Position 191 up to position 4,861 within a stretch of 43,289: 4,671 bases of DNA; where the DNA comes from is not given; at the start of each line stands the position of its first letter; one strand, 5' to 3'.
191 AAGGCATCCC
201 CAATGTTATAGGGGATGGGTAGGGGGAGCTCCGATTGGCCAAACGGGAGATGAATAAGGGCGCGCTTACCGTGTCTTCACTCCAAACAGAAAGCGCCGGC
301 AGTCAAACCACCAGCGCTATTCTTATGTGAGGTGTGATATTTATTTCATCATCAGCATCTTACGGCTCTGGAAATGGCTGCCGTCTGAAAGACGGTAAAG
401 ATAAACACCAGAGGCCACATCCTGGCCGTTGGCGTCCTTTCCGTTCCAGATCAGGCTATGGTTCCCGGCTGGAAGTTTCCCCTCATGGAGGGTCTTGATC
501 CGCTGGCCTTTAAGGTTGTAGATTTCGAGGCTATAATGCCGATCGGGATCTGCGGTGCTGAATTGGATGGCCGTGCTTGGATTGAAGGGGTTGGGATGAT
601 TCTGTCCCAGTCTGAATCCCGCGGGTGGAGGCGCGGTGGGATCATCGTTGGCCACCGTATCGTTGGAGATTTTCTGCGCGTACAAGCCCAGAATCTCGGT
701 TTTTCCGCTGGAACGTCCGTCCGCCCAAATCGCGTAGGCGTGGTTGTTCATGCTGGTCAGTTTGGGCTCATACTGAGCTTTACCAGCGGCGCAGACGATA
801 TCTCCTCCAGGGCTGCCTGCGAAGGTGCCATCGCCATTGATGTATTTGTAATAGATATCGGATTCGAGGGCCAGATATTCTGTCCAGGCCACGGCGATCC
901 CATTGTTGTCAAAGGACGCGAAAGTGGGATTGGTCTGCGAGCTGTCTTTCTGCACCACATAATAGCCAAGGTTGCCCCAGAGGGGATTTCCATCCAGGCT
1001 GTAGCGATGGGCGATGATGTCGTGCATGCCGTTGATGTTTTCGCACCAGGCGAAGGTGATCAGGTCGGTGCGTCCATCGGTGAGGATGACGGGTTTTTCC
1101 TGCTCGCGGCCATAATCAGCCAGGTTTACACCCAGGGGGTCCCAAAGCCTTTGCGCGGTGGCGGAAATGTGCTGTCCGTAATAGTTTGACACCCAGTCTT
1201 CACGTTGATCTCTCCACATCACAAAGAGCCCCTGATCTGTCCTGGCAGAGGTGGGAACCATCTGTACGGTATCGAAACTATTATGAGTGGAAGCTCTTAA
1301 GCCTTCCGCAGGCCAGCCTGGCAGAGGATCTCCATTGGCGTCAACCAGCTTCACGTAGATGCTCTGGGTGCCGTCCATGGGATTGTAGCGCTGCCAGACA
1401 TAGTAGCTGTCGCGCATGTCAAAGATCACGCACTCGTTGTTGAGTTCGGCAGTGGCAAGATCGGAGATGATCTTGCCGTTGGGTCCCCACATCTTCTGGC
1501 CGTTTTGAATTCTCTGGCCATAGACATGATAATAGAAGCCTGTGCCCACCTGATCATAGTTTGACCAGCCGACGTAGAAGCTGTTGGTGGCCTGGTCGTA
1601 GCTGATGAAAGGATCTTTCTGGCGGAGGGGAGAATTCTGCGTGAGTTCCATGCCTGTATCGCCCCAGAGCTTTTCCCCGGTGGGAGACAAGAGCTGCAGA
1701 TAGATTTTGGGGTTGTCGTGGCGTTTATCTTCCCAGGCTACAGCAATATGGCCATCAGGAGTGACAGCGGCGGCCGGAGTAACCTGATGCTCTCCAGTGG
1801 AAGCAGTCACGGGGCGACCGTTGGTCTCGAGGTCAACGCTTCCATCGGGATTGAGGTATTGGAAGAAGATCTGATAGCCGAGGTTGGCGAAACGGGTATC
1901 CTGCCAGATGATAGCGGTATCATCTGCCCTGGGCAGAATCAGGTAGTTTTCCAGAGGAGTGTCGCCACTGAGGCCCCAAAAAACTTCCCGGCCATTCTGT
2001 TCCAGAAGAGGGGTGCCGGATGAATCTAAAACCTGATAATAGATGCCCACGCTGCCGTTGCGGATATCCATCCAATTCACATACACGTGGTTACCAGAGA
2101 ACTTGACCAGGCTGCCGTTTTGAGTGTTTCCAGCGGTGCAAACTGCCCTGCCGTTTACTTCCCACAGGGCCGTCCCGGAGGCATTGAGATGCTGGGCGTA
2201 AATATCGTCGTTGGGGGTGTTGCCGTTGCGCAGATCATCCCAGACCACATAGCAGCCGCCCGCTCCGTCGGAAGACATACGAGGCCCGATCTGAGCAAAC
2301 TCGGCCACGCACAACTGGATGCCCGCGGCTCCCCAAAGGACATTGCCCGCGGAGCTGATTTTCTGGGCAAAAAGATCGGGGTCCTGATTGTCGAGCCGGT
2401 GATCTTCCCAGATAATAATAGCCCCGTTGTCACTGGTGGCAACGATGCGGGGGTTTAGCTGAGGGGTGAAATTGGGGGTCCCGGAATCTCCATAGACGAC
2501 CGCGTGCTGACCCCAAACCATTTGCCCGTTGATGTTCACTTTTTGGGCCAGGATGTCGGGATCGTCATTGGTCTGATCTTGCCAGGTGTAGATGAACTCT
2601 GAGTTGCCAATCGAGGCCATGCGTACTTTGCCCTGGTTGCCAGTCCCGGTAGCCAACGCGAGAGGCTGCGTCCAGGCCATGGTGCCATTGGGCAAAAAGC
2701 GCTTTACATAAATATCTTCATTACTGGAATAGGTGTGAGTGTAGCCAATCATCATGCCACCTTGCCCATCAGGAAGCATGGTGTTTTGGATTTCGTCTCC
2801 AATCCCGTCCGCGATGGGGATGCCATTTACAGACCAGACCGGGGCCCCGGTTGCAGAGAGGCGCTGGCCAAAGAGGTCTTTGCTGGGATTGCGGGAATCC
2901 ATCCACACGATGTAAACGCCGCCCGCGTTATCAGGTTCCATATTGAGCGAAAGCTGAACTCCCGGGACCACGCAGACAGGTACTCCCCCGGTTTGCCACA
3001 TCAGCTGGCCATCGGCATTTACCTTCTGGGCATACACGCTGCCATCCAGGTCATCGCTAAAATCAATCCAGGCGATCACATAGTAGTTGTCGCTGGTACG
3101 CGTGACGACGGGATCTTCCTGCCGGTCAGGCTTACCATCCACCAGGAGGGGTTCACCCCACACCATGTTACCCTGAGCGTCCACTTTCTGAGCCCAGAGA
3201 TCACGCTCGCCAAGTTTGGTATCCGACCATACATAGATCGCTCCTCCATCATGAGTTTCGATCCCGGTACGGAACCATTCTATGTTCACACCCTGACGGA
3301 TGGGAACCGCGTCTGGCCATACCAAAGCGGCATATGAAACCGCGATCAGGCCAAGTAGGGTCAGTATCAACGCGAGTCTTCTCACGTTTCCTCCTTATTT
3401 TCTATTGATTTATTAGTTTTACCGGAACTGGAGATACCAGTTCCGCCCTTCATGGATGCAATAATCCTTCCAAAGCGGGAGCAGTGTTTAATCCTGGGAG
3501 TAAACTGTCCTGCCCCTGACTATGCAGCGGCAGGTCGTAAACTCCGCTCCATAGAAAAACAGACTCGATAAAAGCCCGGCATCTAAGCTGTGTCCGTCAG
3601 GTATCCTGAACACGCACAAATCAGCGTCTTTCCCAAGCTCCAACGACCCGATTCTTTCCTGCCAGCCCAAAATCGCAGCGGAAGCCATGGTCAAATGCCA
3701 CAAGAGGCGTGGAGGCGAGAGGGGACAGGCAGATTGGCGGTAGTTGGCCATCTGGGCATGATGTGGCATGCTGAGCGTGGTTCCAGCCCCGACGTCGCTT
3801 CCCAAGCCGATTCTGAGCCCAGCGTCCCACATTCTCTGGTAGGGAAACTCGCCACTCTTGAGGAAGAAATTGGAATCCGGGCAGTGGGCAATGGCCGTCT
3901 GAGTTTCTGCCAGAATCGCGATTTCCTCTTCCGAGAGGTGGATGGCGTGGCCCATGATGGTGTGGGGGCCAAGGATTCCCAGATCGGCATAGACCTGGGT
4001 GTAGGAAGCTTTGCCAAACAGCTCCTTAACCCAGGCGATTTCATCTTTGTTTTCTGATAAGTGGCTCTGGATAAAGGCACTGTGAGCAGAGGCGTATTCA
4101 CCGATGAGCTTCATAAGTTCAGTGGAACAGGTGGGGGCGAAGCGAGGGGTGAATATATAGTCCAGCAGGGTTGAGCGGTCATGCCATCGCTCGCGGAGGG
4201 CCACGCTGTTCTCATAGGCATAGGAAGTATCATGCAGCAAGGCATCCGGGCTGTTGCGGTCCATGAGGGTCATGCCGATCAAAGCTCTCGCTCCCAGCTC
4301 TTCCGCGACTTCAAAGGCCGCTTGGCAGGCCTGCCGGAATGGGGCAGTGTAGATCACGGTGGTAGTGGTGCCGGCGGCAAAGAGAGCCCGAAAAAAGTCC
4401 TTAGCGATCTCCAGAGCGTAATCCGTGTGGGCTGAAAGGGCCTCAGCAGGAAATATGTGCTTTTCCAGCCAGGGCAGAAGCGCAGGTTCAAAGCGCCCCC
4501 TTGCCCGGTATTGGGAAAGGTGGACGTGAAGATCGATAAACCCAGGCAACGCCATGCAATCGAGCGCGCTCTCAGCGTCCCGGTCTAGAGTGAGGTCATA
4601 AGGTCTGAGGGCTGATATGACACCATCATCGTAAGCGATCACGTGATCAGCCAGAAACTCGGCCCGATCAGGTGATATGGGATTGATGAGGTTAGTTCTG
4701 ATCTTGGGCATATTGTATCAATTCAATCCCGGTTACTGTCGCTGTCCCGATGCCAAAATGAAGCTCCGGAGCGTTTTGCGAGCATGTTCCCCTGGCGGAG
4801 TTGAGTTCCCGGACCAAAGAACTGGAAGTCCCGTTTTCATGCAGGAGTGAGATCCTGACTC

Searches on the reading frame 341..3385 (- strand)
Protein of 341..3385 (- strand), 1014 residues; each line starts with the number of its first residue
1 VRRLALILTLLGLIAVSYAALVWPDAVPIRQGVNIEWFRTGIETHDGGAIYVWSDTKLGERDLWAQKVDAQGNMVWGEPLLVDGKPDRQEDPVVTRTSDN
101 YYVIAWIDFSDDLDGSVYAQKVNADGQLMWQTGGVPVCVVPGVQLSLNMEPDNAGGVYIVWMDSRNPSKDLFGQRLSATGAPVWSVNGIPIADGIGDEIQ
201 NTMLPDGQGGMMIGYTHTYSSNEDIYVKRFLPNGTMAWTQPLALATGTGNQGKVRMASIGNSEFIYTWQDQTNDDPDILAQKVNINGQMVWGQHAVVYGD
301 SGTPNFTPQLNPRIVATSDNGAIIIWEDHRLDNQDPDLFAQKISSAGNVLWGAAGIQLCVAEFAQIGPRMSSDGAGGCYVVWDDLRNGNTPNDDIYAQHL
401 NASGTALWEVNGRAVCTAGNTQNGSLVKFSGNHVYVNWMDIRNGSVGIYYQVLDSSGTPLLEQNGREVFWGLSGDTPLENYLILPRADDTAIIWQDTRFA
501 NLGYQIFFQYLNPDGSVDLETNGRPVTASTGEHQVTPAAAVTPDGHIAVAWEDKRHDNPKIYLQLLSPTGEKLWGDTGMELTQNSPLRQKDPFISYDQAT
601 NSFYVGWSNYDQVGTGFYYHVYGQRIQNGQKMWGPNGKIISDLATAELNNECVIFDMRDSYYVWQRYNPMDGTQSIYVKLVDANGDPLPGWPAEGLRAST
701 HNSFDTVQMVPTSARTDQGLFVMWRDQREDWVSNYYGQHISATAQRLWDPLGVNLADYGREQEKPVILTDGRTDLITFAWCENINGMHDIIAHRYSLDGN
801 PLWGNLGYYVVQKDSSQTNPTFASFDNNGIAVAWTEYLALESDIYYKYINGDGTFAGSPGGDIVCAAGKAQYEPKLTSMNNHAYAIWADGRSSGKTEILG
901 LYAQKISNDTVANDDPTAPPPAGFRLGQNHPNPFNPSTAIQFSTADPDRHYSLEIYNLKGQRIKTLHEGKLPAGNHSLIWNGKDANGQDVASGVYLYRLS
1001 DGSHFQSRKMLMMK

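Call 42: search_protein_families(library=pfam, proteins=[window:341-3385:-], max_evalue=0.001)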
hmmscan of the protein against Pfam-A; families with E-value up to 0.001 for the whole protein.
window:341-3385:- (1014 aa): 2 families
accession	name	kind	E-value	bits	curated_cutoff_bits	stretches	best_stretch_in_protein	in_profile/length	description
PF13860.13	FlgD_ig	-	6.3e-10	39.3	27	1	938-999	12-73/79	FlgD Ig-like domain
PF18962.6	Por_Secre_tail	-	1.8e-05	25.4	27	1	931-1010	3-73/75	Secretion system C-terminal sorting domain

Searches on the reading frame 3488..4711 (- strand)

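Call 42: search_protein_families(library=pfam, proteins=[window:3488-4711:-], max_evalue=0.001)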
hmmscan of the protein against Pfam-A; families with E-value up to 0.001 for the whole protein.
window:3488-4711:- (407 aa): 2 families
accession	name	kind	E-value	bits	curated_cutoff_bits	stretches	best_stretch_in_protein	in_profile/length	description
PF01979.26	Amidohydro_1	-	2.1e-47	162.5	25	1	53-403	1-345/345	Amidohydrolase family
PF07969.17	Amidohydro_3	-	6.9e-13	49.3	29.7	1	244-371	302-446/472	Amidohydrolase family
